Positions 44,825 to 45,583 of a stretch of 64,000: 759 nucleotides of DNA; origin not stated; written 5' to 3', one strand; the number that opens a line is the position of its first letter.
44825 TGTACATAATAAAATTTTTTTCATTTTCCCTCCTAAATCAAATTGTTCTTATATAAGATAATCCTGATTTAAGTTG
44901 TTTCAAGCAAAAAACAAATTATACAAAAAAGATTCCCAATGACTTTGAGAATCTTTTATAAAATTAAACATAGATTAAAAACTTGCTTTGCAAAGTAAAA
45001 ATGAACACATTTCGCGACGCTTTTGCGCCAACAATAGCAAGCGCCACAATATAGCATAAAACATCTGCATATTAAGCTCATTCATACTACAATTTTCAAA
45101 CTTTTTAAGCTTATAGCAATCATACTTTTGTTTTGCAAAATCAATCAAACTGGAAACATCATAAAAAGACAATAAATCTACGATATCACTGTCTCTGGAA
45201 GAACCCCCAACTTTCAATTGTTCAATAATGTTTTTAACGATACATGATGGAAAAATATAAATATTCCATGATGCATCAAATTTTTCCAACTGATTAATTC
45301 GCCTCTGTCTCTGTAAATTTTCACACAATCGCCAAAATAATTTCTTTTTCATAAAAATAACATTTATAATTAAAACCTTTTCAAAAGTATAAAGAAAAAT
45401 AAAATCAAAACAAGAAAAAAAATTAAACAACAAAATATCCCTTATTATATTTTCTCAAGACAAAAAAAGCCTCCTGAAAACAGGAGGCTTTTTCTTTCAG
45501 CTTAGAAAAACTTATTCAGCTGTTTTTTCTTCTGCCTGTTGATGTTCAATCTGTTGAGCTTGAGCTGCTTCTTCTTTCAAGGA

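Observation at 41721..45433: Block of four orphan envelope or secreted proteins between trmB and the 3' end of rpoC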

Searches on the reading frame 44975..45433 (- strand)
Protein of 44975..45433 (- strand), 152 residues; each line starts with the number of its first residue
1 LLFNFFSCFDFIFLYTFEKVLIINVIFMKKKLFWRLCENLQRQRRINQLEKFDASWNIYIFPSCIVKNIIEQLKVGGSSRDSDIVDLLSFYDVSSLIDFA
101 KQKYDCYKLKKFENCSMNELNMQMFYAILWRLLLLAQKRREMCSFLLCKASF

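Call 3: search_protein_families(library=pfam, proteins=[window:44975-45433:-], max_evalue=1)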
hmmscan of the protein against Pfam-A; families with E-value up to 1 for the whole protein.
window:44975-45433:- (152 aa): 1 family
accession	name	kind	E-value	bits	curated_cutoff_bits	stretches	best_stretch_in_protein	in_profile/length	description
PF25570.1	TPR_DENND3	-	0.067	13.6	27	1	33-74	51-94/115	DENND3-like, TPR repeats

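Call 4: search_protein_families(library=ncbifam, proteins=[window:44975-45433:-], max_evalue=1)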
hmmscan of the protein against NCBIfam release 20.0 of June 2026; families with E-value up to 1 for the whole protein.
window:44975-45433:- (152 aa): 0 families

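Call 18: search_protein_families(library=padloc, proteins=[window:44975-45433:-], max_evalue=1)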
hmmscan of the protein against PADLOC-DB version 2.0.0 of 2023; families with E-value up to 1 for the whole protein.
window:44975-45433:- (152 aa): 0 families

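Call 19: search_protein_families(library=phrogs, proteins=[window:44975-45433:-], max_evalue=1)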
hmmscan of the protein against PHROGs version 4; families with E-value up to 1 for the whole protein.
window:44975-45433:- (152 aa): 0 families

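Call 59: search_dna_similar(query=window:44975-45352:-, collection=plasmids, mode=protein, max_evalue=0.01, max_rows=10)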
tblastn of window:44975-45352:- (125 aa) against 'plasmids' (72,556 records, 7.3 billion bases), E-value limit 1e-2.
No match.

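Call 62: find_encoding_contigs(protein=window:44975-45352:-, flank=3000, max_places=6)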
Protein window:44975-45352:- (125 aa): 2 contigs read that carry it; 2 places shown.
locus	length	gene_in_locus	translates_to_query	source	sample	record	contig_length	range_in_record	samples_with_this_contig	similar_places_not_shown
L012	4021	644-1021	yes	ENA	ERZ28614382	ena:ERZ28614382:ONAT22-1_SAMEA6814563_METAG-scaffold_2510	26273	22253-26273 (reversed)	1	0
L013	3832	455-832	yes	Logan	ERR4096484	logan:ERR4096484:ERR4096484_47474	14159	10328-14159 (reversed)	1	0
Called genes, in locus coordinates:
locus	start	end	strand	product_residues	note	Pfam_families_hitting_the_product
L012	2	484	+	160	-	?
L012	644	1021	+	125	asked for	-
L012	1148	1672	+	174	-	-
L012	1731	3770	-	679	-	-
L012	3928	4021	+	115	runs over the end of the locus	-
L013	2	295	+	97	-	?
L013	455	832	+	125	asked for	-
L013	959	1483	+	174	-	-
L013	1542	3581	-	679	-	-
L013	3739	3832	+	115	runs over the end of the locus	-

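Call 68: find_related_loci(query=window:44975-45352:-, collection=viral_contigs, flank=5000)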
Query window:44975-45352:- (125 aa) in viral_contigs; peptide patterns used: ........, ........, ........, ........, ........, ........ (x = any residue, [..] = any of these).
6 stretches matched a pattern, but none encodes a relative of the query by tblastn (E <= 1e-3).
